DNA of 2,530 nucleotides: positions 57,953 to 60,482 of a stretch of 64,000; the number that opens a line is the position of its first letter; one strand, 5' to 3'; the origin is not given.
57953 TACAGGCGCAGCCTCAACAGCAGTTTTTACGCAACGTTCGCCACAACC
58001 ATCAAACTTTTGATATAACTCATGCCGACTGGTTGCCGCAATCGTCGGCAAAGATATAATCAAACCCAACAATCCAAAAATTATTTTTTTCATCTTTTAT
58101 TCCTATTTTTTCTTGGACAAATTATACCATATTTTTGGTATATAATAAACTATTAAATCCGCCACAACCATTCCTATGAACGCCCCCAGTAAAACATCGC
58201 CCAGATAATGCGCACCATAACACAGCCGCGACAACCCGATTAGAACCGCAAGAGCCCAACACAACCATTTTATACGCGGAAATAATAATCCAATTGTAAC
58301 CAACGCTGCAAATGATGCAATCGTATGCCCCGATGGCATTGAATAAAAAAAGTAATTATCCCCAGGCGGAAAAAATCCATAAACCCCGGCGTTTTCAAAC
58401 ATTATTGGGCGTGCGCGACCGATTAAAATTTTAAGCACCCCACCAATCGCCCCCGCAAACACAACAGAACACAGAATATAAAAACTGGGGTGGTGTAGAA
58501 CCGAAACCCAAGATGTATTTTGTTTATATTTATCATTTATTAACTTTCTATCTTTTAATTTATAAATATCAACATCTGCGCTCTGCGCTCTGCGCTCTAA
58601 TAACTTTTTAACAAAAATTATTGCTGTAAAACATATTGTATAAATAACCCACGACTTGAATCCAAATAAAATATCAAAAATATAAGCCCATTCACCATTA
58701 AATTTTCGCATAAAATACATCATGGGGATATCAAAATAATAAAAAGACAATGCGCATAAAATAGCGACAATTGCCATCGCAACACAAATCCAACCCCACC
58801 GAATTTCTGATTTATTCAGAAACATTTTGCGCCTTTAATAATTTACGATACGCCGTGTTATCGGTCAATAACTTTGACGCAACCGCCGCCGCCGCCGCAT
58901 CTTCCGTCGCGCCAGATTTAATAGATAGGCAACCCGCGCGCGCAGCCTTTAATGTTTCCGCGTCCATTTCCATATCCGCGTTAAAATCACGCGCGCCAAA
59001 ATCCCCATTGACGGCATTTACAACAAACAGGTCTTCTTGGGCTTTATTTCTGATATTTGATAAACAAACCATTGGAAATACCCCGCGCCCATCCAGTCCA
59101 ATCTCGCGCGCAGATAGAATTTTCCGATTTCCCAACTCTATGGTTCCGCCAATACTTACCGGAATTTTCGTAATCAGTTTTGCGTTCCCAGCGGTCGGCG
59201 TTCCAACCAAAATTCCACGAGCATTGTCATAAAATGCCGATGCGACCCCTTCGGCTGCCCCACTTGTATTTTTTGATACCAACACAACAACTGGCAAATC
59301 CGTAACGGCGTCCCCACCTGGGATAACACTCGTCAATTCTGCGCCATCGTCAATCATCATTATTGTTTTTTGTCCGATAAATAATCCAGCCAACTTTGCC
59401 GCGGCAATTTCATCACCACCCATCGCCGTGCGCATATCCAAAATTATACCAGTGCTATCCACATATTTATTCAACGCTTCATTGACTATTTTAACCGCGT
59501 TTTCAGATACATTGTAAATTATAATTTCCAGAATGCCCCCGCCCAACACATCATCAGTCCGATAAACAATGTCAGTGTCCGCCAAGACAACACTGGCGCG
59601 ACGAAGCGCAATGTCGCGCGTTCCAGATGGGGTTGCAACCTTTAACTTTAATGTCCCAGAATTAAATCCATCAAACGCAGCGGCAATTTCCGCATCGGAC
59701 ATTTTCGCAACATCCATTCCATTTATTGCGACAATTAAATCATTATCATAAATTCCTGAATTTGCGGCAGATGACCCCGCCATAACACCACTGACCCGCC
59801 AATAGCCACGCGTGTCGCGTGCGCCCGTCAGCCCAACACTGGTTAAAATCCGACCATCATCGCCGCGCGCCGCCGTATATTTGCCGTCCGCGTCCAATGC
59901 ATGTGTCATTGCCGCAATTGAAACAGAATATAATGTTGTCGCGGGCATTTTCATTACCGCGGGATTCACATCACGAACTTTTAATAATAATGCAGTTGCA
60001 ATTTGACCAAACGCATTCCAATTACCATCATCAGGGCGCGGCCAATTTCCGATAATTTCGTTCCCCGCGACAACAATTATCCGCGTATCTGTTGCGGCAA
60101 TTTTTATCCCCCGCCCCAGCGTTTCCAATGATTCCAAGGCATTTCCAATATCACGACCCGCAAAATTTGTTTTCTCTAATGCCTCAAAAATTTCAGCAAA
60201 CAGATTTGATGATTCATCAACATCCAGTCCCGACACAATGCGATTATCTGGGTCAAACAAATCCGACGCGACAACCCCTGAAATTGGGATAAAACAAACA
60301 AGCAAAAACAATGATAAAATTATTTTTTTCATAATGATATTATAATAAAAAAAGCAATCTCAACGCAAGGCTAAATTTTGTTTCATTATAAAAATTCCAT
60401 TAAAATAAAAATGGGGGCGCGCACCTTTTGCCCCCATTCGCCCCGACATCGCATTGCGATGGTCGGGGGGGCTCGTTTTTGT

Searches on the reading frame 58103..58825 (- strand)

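Call 9: search_protein_families(library=pfam, proteins=[window:58103-58825:-], max_evalue=0.01)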
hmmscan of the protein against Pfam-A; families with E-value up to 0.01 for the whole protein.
window:58103-58825:- (240 aa): 3 families
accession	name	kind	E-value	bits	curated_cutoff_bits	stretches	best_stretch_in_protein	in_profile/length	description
PF01569.27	PAP2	-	6.3e-24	84.6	27.2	1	115-232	3-128/130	PAP2 superfamily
PF14378.12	PAP2_3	-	4.1e-07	30.4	27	1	160-221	124-187/190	PAP2 superfamily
PF14360.12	PAP2_C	-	7.4e-05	23.7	27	1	163-222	6-69/74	PAP2 superfamily C-terminal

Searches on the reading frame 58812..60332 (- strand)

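Call 9: search_protein_families(library=pfam, proteins=[window:58812-60332:-], max_evalue=0.01)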
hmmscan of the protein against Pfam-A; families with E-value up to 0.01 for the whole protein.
window:58812-60332:- (506 aa): 3 families
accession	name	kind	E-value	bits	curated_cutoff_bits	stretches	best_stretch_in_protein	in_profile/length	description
PF03572.23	Peptidase_S41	-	1.2e-17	64.4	24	1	272-418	7-159/165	Peptidase family S41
PF00595.29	PDZ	-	6.1e-09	36.6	23.2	1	166-232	12-80/81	PDZ domain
PF17820.7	PDZ_6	-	6.2e-07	29.5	27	1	180-232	2-52/54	PDZ domain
